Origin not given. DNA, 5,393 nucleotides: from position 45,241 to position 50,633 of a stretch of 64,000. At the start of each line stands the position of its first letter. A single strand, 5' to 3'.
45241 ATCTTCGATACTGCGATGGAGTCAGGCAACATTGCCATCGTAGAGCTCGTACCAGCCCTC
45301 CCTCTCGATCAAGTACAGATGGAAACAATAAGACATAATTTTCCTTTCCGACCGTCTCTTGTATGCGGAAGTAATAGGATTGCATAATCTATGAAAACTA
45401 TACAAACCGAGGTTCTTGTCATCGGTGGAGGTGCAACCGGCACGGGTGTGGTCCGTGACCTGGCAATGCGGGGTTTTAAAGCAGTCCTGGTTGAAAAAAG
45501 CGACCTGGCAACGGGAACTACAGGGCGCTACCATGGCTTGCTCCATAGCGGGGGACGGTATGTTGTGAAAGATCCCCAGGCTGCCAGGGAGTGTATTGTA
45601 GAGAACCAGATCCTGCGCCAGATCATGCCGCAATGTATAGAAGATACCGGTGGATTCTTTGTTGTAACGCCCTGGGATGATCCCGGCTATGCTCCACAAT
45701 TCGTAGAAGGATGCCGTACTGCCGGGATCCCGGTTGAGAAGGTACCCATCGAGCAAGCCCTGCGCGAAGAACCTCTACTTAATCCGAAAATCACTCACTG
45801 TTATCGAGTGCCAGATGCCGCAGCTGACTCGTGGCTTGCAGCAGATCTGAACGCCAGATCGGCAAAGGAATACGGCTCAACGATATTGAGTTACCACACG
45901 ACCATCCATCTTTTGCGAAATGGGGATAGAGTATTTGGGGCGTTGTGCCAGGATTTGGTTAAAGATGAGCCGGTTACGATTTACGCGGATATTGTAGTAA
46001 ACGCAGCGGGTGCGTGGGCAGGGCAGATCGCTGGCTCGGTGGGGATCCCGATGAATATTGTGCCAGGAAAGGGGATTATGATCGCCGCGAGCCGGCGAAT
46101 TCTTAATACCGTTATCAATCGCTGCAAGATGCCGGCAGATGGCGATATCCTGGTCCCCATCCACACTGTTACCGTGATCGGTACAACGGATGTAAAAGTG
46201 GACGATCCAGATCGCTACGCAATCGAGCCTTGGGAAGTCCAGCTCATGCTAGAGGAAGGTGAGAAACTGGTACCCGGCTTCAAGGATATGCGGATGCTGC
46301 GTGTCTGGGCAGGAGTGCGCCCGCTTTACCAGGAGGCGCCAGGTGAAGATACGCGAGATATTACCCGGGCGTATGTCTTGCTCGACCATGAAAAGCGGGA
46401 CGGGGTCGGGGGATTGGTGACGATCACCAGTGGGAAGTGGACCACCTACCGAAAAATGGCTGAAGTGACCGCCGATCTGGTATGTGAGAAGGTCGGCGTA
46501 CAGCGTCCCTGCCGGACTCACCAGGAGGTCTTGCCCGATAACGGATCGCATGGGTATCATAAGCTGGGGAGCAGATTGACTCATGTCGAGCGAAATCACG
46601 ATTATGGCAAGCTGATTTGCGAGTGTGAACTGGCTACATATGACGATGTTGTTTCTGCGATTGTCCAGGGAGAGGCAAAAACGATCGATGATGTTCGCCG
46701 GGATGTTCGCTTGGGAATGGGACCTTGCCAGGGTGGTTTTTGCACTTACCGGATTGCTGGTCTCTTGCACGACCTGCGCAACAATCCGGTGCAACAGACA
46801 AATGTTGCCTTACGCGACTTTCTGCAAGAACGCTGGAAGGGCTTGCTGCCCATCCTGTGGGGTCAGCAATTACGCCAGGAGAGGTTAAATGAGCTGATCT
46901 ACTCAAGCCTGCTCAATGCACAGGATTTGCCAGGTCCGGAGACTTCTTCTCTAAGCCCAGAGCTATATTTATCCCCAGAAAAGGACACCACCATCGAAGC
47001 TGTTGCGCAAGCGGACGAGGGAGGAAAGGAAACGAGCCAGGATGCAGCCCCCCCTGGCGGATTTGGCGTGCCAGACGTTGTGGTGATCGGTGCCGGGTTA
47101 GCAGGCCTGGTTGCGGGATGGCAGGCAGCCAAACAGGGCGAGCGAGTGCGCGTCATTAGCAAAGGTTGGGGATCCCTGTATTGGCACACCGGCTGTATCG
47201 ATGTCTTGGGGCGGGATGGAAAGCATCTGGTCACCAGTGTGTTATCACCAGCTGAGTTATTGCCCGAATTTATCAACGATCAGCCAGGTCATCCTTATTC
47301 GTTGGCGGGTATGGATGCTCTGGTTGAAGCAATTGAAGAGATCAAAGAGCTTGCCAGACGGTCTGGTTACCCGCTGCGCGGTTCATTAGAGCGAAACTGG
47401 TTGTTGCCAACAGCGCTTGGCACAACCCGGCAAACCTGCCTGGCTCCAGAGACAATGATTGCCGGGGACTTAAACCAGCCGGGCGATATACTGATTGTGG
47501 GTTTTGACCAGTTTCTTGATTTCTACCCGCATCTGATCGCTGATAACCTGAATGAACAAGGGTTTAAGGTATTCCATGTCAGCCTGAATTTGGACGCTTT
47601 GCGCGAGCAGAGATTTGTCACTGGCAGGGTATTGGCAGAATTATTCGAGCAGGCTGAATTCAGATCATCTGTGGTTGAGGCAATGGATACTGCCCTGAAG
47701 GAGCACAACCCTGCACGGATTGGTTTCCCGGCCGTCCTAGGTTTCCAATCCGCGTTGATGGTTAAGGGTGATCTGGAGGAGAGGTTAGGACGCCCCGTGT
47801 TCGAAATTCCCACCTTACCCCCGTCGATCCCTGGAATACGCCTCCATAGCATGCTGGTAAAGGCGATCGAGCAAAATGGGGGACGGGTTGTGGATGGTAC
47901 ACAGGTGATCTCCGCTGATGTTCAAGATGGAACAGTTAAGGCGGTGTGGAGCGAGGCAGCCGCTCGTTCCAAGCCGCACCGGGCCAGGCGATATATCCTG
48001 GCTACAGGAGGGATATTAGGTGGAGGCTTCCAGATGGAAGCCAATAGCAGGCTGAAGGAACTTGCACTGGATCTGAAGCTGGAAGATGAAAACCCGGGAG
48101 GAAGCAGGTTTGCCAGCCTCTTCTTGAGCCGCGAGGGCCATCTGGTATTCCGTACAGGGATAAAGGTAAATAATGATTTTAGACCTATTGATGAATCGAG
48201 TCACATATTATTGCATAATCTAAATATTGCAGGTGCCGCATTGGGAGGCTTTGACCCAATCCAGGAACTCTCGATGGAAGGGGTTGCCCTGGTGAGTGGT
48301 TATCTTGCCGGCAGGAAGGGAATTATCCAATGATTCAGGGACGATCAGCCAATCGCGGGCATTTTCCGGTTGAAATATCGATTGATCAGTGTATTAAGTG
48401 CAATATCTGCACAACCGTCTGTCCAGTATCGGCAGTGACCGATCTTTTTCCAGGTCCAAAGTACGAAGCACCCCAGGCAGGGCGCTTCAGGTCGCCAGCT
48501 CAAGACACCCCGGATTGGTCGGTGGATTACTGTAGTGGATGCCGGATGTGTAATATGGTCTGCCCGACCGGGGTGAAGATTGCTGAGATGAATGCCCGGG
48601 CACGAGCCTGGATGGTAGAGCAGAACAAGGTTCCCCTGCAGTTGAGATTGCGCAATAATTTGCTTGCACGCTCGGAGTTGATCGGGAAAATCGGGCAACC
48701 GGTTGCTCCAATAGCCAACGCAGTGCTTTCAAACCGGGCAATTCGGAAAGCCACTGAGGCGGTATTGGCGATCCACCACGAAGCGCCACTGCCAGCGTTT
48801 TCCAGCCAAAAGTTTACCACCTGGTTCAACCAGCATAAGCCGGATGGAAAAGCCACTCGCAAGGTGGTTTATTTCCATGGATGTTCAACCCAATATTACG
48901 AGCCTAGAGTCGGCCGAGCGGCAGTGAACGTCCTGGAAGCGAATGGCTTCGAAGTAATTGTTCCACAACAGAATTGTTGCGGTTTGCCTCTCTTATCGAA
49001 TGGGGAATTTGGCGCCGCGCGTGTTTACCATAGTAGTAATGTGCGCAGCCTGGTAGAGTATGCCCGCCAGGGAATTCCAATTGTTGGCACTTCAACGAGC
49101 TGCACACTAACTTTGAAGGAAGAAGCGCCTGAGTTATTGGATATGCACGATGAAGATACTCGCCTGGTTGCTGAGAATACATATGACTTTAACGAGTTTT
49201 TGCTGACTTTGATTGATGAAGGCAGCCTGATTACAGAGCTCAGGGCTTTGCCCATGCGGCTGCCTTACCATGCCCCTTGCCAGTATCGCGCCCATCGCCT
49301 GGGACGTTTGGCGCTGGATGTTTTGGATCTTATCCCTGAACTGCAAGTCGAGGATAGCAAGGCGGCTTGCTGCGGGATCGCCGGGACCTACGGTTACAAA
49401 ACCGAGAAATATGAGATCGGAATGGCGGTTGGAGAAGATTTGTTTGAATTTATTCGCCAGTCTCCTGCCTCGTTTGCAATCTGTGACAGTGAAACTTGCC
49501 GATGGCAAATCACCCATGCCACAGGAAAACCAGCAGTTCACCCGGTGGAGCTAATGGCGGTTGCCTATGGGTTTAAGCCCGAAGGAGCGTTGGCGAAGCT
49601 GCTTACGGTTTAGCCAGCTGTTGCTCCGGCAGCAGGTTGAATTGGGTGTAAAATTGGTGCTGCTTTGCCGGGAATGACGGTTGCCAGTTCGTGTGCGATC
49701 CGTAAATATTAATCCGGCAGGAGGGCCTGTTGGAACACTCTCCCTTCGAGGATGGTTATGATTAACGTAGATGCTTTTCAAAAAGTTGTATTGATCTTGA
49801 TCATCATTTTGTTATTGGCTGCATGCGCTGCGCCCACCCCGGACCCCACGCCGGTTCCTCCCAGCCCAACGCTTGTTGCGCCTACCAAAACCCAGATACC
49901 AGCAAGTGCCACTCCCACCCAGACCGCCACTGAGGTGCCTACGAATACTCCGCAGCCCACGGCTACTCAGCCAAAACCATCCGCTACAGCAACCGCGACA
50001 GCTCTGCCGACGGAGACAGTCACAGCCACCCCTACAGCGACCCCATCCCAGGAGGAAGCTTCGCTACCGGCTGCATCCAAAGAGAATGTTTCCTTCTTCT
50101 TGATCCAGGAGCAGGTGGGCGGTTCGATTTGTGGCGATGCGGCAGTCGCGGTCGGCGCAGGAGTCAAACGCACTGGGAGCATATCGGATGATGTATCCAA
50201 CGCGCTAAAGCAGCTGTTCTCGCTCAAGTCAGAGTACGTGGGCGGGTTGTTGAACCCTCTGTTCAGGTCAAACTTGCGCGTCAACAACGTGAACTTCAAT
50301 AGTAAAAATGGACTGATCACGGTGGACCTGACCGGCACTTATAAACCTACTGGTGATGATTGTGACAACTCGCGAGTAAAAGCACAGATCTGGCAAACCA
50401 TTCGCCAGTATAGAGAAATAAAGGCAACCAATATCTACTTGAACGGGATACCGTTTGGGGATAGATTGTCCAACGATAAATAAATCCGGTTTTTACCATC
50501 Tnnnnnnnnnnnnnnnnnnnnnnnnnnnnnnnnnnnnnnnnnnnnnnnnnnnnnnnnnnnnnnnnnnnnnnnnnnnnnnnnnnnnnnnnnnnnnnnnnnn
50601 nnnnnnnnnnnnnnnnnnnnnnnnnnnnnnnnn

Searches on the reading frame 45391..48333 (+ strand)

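Call 51: search_protein_families(library=pfam, proteins=[window:45391-48333:+], max_evalue=0.0001)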
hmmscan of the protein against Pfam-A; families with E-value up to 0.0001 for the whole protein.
window:45391-48333:+ (980 aa): 9 families
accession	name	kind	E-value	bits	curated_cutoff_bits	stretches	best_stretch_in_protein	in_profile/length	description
PF01266.30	DAO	-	4.4e-55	188.1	27.9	2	8-353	2-352/353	FAD dependent oxidoreductase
PF00890.30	FAD_binding_2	-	1e-41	143.9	20.4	1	562-961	1-410/414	FAD binding domain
PF04324.20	Fer2_BFD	-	1.5e-09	38.4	26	1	408-460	1-49/50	BFD-like [2Fe-2S] binding domain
PF07992.20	Pyr_redox_2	-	2.2e-08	34.3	26.1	0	562-599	2-39/291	Pyridine nucleotide-disulphide oxidoreductase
PF13450.12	NAD_binding_8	-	2.7e-07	31.2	21.9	0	565-593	1-29/68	NAD(P)-binding Rossmann-like domain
PF03486.20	HI0933_like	-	1.1e-06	28.7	50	0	562-592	2-32/244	HI0933-like protein Rossmann domain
PF01494.25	FAD_binding_3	-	2.9e-06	27.2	22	0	6-43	2-39/349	FAD binding domain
PF12831.13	FAD_oxidored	-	9.9e-06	25.5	27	0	562-591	1-30/416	FAD dependent oxidoreductase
PF01134.28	GIDA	-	1.1e-05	25.2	22.1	1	562-612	1-50/391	Glucose inhibited division protein A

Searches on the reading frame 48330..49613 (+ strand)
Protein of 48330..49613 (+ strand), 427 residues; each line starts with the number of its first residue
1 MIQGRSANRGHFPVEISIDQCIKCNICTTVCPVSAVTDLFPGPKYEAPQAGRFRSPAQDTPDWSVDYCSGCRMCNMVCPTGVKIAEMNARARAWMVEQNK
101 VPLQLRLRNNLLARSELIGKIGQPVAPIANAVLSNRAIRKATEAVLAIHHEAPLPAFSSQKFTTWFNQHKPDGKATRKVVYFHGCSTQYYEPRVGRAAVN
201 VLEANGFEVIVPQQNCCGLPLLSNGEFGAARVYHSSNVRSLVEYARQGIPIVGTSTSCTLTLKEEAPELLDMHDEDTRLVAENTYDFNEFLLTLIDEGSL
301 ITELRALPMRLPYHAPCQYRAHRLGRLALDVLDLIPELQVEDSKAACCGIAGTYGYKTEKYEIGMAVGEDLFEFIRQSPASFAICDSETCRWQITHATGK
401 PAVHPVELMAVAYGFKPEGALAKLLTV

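Call 51: search_protein_families(library=pfam, proteins=[window:48330-49613:+], max_evalue=0.0001)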
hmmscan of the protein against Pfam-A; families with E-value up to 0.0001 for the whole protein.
window:48330-49613:+ (427 aa): 11 families
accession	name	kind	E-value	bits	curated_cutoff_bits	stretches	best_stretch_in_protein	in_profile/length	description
PF02754.22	CCG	-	2.5e-17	63.2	20.6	1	179-263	1-85/85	Cysteine-rich domain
PF13183.11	Fer4_8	-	8.9e-12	45.8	27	1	18-82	2-68/68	4Fe-4S dicluster domain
PF12837.12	Fer4_6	-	9e-09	35.3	25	0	14-35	2-23/24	4Fe-4S binding domain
PF12838.12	Fer4_7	-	3.8e-08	34.1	27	1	20-82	1-52/52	4Fe-4S dicluster domain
PF00037.32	Fer4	-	5.5e-08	32.7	21.1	0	15-36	2-23/24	4Fe-4S binding domain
PF14697.11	Fer4_21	-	7.8e-08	32.8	35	0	16-35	36-56/59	4Fe-4S dicluster domain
PF13534.11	Fer4_17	-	9.5e-06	26.5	22.2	1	20-82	1-60/61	4Fe-4S dicluster domain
PF13237.11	Fer4_10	-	1.1e-05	25.7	25.5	0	16-79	4-53/53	4Fe-4S dicluster domain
PF12797.12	Fer4_2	-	4.4e-05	23.6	24.5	0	14-33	3-22/22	4Fe-4S binding domain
PF13187.11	Fer4_9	-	5.1e-05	23.7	27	0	20-81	1-50/52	4Fe-4S dicluster domain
PF13484.11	Fer4_16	-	7.5e-05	23.9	30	0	20-80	1-65/66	4Fe-4S double cluster binding domain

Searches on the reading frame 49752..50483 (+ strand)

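Call 52: search_protein_families(library=pfam, proteins=[window:49752-50483:+], max_evalue=0.0001)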
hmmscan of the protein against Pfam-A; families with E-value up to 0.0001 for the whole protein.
window:49752-50483:+ (243 aa): 1 family
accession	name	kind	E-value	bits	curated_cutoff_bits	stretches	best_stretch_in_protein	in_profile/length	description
PF10646.14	Germane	-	3.1e-06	28.2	23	1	145-234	28-115/117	Sporulation and spore germination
